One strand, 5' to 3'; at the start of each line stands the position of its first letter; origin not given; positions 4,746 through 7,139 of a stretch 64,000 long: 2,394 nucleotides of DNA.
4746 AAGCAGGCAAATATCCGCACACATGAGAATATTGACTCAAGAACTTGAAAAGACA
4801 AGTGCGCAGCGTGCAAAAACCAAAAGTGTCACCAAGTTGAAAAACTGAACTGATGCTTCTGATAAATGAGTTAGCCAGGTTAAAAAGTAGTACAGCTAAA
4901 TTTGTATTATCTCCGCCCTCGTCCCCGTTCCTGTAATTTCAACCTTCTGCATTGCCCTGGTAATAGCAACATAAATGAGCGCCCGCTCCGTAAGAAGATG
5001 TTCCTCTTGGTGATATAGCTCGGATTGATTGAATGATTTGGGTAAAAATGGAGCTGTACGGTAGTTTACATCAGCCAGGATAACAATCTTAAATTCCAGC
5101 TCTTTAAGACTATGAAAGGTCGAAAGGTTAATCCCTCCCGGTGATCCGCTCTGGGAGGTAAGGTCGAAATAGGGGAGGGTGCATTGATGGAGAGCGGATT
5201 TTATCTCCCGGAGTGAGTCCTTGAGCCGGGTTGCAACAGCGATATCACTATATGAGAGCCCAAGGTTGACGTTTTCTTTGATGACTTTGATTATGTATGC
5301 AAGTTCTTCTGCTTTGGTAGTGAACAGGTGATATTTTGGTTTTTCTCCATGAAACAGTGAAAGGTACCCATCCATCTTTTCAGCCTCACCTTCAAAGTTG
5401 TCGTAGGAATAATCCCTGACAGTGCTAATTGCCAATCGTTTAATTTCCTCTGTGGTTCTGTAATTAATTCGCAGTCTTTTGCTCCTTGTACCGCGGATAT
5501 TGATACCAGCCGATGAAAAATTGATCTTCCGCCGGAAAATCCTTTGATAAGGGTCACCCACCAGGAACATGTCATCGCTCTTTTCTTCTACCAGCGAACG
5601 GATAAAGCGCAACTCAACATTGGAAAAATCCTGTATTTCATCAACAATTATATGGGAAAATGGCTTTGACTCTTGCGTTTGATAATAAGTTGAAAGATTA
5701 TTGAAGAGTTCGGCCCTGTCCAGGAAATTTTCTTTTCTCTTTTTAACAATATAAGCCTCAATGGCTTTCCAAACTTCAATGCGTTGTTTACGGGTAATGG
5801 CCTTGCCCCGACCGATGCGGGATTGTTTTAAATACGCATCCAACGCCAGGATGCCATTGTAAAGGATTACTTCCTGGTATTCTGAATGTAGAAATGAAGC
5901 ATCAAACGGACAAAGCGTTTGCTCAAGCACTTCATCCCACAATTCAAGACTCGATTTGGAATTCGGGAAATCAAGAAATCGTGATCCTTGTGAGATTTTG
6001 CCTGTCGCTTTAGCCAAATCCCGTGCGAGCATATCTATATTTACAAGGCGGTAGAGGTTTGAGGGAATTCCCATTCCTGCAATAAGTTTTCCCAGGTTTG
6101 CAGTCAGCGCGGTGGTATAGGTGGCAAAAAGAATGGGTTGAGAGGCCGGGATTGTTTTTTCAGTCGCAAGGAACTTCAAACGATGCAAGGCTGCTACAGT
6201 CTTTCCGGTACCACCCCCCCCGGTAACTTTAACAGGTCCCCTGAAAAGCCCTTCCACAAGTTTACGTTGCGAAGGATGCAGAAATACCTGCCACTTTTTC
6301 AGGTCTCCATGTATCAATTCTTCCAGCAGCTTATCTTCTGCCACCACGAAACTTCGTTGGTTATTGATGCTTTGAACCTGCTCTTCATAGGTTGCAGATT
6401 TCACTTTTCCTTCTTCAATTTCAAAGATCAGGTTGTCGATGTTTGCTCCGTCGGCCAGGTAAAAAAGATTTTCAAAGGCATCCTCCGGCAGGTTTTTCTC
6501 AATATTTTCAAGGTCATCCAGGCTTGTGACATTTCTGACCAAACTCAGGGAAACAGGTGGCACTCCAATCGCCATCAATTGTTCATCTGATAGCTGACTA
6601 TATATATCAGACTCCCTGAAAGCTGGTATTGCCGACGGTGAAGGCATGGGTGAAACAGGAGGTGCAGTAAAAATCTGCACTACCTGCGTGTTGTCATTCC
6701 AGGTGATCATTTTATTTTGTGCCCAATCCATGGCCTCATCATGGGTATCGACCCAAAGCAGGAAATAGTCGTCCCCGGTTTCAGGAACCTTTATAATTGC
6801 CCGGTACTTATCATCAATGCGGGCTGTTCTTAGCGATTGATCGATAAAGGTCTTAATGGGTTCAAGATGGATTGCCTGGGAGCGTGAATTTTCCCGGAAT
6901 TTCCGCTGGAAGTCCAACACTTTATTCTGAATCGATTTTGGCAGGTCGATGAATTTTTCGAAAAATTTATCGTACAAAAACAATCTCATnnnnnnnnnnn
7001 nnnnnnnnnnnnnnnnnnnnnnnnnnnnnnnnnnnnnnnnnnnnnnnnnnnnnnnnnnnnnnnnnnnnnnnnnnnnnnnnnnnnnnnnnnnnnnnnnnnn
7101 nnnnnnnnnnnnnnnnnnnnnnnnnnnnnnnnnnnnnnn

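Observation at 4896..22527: DISARM class-1-like operon with no PLD (DrmC), a fused DrmA-DrmB or DruE-sized helicase, an embedded AlbA_2 gene and a terminal UvrD helicase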

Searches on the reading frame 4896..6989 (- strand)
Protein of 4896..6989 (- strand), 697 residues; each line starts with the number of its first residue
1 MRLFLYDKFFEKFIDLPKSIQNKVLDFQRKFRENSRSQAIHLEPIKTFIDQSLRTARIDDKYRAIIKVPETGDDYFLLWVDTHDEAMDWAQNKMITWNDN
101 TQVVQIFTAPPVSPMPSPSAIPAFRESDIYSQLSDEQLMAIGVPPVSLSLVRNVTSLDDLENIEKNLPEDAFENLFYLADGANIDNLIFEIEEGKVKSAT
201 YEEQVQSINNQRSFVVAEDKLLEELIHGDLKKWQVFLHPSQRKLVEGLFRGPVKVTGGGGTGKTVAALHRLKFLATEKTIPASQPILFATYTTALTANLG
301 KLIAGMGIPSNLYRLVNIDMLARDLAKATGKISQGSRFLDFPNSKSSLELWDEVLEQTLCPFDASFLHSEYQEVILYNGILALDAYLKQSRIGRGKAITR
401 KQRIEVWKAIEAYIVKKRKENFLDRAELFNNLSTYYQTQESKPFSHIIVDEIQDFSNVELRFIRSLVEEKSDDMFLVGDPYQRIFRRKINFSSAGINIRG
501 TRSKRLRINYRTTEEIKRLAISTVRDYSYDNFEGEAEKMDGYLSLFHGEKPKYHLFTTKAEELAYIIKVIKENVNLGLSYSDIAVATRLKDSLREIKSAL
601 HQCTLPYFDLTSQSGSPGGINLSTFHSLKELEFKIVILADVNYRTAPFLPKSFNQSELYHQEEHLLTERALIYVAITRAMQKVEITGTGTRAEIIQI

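Call 3: search_protein_families(library=pfam, proteins=[window:4896-6989:-], max_evalue=0.01)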
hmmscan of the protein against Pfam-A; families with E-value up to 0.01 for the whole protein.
window:4896-6989:- (697 aa): 8 families
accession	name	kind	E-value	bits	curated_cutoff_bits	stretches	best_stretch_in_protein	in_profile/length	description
PF13361.12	UvrD_C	-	1.1e-20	74.9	25.6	2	618-686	285-346/350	UvrD-like helicase C-terminal domain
PF00580.27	UvrD-helicase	-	8.7e-20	72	23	1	238-486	2-254/271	UvrD/REP helicase N-terminal domain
PF13245.12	AAA_19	-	2.2e-10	41.3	25.1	1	247-484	8-130/134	AAA domain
PF13401.12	AAA_22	-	3.4e-05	24.6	27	0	423-480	66-124/130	AAA domain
PF13087.12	AAA_12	-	9.5e-05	22.5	27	1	559-688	88-193/195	AAA domain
PF13538.12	UvrD_C_2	-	0.00013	22.2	27.4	0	660-683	26-49/52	UvrD-like helicase C-terminal domain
PF13604.12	AAA_30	-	0.00032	20.9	27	0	439-483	84-128/191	AAA domain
PF01443.25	Viral_helicase1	-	0.0054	17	21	0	438-510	52-125/228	Viral superfamily 1 RNA helicase core domain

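Call 4: search_protein_families(library=padloc, proteins=[window:4896-6989:-], max_evalue=0.001)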
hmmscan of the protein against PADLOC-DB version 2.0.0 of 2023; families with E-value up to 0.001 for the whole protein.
window:4896-6989:- (697 aa): 37 families (the best 25 are shown)
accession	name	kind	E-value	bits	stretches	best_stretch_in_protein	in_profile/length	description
PDLC01087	C3a187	-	5.1e-25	86.3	1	237-687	197-543/559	NERD+UvrD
PDLC00132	GajB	-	7.5e-21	72.4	2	237-613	4-384/625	UrvD helicase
PDLC00117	GajB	-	9.7e-20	68.6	2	610-689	505-576/604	UrvD helicase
PDLC00107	GajB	-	3.9e-17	60.1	2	441-610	213-376/587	UrvD helicase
PDLC03802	RTasHel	-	1.9e-16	58.1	1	441-608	190-340/675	DRT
PDLC00127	GajB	-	2.1e-14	50.9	1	439-602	197-359/594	UrvD helicase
PDLC00104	GajB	-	1.4e-13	48.5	2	440-495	162-214/574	UrvD helicase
PDLC00114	GajB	-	1e-12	45.5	1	402-605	168-376/635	UrvD helicase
PDLC00103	GajB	-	8.6e-12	42.7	1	442-604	210-372/612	UrvD helicase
PDLC00130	GajB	-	7.8e-11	38.9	1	443-548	205-314/589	UrvD helicase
PDLC00141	GajB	-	1.4e-10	38.2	1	427-486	150-207/572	UrvD helicase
PDLC00116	GajB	-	4.3e-10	36.9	1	441-592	157-303/557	UrvD helicase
PDLC00123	GajB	-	6.9e-10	36.1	1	620-690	442-510/540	UrvD helicase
PDLC00108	GajB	-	3.2e-09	34.3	1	605-686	338-413/445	UrvD helicase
PDLC00148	GajB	-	5.1e-09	33.6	1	442-488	148-193/369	UrvD helicase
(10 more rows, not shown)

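Call 55: find_homologous_proteins(query=window:4896-6989:-, max_evalue=0.00001)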
Query window:4896-6989:- (697 aa): 3453 proteins with E <= 0.00001 among 8000 candidates; the best 120 are listed.
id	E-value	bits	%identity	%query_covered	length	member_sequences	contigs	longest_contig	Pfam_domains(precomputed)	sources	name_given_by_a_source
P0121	0.0e+0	1558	100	100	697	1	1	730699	PF13361.13,PF13245.13,PF00580.28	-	-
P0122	0.0e+0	1337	85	100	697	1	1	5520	PF13538.13,PF13087.13,PF13361.13,PF13245.13,PF00580.28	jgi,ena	-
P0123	0.0e+0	1337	85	100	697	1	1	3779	PF13538.13,PF13087.13,PF13361.13,PF13245.13,PF00580.28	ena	-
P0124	0.0e+0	1330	85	100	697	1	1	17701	PF13538.13,PF13087.13,PF13361.13,PF13245.13,PF00580.28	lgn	-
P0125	0.0e+0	1325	84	100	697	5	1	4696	PF13538.13,PF13087.13,PF13361.13,PF13245.13,PF00580.28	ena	-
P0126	0.0e+0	1319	84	100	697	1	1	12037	PF13538.13,PF13087.13,PF13361.13,PF13245.13,PF00580.28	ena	-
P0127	0.0e+0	1259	80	100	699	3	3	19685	PF13538.13,PF13087.13,PF13361.13,PF13245.13,PF00580.28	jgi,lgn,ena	-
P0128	0.0e+0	1258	80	100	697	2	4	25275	PF13538.13,PF13087.13,PF13361.13,PF13245.13,PF00580.28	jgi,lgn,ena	-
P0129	0.0e+0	1205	77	100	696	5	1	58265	PF13538.13,PF13087.13,PF13361.13,PF13245.13,PF00580.28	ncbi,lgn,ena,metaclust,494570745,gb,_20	metaclust:\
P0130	0.0e+0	1201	77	100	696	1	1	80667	PF13538.13,PF13087.13,PF13361.13,PF13245.13,PF00580.28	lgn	-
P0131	0.0e+0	1200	76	100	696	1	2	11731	PF13538.13,PF13087.13,PF13361.13,PF13245.13,PF00580.28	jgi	jgi:hypothetical protein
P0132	0.0e+0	1185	75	100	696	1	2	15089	PF13538.13,PF13087.13,PF13361.13,PF13245.13,PF00580.28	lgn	-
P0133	0.0e+0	1139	73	100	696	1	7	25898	PF13538.13,PF13087.13,PF13361.13,PF13245.13,PF00580.28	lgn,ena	-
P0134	0.0e+0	1122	71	100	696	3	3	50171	PF13538.13,PF13087.13,PF13361.13,PF13245.13,PF00580.28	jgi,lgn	jgi:hypothetical protein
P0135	1.0e-269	915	59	98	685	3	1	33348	PF13538.13,PF13087.13,PF01443.25,PF13361.13,PF13245.13,PF13401.13,PF00580.28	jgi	jgi:superfamily I DNA/RNA helicase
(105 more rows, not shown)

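Call 61: search_protein_families(library=ncbifam, proteins=[window:4896-6989:-], max_evalue=0.001)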
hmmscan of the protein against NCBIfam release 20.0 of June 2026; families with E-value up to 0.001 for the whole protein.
window:4896-6989:- (697 aa): 14 families
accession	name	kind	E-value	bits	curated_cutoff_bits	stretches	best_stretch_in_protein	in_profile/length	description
TIGR01075.1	uvrD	equivalog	6.2e-20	71.1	1144.45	2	423-607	189-369/715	DNA helicase II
NF008743.0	PRK11773.1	equivalog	1.4e-19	70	965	2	425-607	196-374/720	DNA helicase II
TIGR01073.1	pcrA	equivalog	2e-19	69.5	911.2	2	431-607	201-371/725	DNA helicase PcrA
TIGR01074.1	rep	equivalog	1.8e-11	43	951.45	1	620-691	552-615/668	DNA helicase Rep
NF041254.1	motor_HelR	exception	2.7e-11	42.5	750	1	437-525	512-600/706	RNA polymerase recycling motor ATPase HelR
NF041464.1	HelD_BACSU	equivalog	4.1e-11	41.5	419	1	405-695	505-771/779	RNA polymerase recycling motor HelD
NF008276.0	PRK11054.1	equivalog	3.1e-10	39.2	543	1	406-495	392-479/684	DNA helicase IV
NF010485.0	PRK13909.1-2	equivalog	5.3e-08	31.5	650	1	444-602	332-493/909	RecB-like helicase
NF041258.1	motor_HelR_2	exception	4.3e-07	28.5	1100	0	250-307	184-242/713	RNA polymerase recycling motor ATPase HelR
NF041465.1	HelD_MYCSM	equivalog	3.5e-06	25.4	1051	0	249-307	188-247/719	RNA polymerase recycling motor HelD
TIGR01448.2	helicase_RecD2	equivalog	3.9e-06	25.3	500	0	199-272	280-353/713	SF1B family DNA helicase RecD2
NF053713.1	helicas_STM2767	equivalog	1e-05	24.2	550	0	430-490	304-361/665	STM2767 family DEAD/DEAH box helicase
TIGR00609.1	recB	equivalog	4.2e-05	21.8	696.05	0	422-516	342-447/1175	exodeoxyribonuclease V subunit beta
TIGR02785.1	addA_Gpos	equivalog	0.00015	19.7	707.65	0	411-486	346-433/1234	helicase-exonuclease AddAB subunit AddA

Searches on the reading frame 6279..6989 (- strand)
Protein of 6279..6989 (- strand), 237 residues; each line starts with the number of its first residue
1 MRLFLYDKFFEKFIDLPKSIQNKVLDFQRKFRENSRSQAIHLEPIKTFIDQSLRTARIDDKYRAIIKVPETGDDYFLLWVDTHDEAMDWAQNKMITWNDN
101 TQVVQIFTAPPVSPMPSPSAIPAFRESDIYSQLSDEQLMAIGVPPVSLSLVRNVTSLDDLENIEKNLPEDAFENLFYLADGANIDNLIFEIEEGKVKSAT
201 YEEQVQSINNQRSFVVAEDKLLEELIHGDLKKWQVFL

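Call 47: search_protein_families(library=pfam, proteins=[window:6279-6989:-], max_evalue=10)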
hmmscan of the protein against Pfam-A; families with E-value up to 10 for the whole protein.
window:6279-6989:- (237 aa): 1 family
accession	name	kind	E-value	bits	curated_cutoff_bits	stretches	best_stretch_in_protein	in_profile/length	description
PF22952.2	KH_11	-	0.042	14.6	24.6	1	24-74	3-53/85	Eukaryotic type KH-domain (KH-domain type I)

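Call 65: predict_structure(alignment_id=A4)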
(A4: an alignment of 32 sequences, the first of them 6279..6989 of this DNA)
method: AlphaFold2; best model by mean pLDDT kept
length: 237 residues; sequences in the alignment: 32
mean_pLDDT: 85.2   pTM: 0.79
mean pLDDT of the five models: 85.2, 78.6, 78.0, 69.3, 65.0
residues with pLDDT >= 90: 130; 70-90: 76; 50-70: 19; < 50: 12
segments of 3 or more residues with pLDDT < 50: 113-124
pLDDT, mean of each block of 10 residues (from residue 1): 84 86 88 69 88 91 90 87 93 93 92 47 62 94 93 92 94 95 95 93 91 80 75 65
secondary structure, 60 per line:
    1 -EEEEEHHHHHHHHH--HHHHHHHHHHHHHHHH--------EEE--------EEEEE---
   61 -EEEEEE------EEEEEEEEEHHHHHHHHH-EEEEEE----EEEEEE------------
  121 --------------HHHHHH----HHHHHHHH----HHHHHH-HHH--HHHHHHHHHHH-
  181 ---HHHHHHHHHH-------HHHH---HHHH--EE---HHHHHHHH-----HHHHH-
elements in order: E2-6 H7-15 H18-33 E42-44 E53-57 E62-67 E74-82 H83-91 E93-98 E103-108 H135-140 H145-152 H157-162 H169-179 H184-193 H201-204 H208-211 H219-226 H232-236

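Call 68: fold_search(model_id=the predicted structure, library=pdb)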
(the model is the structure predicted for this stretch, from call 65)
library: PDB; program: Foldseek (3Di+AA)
matches with E <= 10: 517; with E <= 0.001: 2
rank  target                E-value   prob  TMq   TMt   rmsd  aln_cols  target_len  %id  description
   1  2a6r_C                5.3e-04  1.00  0.30  0.74   2.5        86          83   17  Crystal structure of YoeB under PEG condition (released 2005-08-23)
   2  6n90_B                9.6e-04  1.00  0.31  0.75   2.5        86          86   16  YoeB/ParE toxin from Agrobacterium tumefaciens (released 2019-11-06)
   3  6n90_A                1.3e-03  1.00  0.30  0.72   2.6        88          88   16  YoeB/ParE toxin from Agrobacterium tumefaciens (released 2019-11-06)
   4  3oei_G                1.7e-03  1.00  0.29  0.75   2.2        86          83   15  Crystal structure of Mycobacterium tuberculosis RelJK (Rv3357-Rv3358-RelBE3) (released 2011-03-16)
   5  3oei_K                1.7e-03  1.00  0.30  0.77   2.3        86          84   15  Crystal structure of Mycobacterium tuberculosis RelJK (Rv3357-Rv3358-RelBE3) (released 2011-03-16)
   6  9lew_B                1.7e-03  1.00  0.30  0.69   2.8        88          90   18  The crystal structure of DinJ-YafQ complex from Vibrio cholerae (released 2025-07-30)
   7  3bpq_B                1.9e-03  1.00  0.29  0.70   3.4        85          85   19  Crystal Structure of RelB-RelE antitoxin-toxin complex from Methanococcus jannaschii (released 2008-12-23)
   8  2khe_MODEL_1_A        2.1e-03  1.00  0.32  0.77   2.6        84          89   15  Solution Structure of the Bacterial Toxin Rele from Thermus Thermophilus HB8 (released 2010-03-31)
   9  8yxv_E                2.1e-03  1.00  0.30  0.74   2.6        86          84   19  Toxin-antitoxin complex from Streptococcus pneumoniae (released 2025-04-09)
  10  4lsy_A                2.3e-03  1.00  0.27  0.60   3.9        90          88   21  Crystal structure of copper-bound L66S mutant toxin from Helicobacter pylori (released 2014-02-05)
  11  3oei_C                2.9e-03  1.00  0.30  0.74   2.5        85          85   15  Crystal structure of Mycobacterium tuberculosis RelJK (Rv3357-Rv3358-RelBE3) (released 2011-03-16)
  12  7v6w_F                3.7e-03  1.00  0.29  0.69   2.8        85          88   10  Crystal structure of heterohexameric Sa2YoeB-Sa2YefM complex bound to 26bp-DNA (released 2021-12-15)
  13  1wmi_A                4.0e-03  1.00  0.29  0.72   3.5        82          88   20  Crystal structure of archaeal RelE-RelB complex from Pyrococcus horikoshii OT3 (released 2005-03-15)
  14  7v6w_E                4.0e-03  1.00  0.30  0.73   2.4        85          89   10  Crystal structure of heterohexameric Sa2YoeB-Sa2YefM complex bound to 26bp-DNA (released 2021-12-15)
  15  3bpq_D                5.6e-03  1.00  0.30  0.72   3.2        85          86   15  Crystal Structure of RelB-RelE antitoxin-toxin complex from Methanococcus jannaschii (released 2008-12-23)
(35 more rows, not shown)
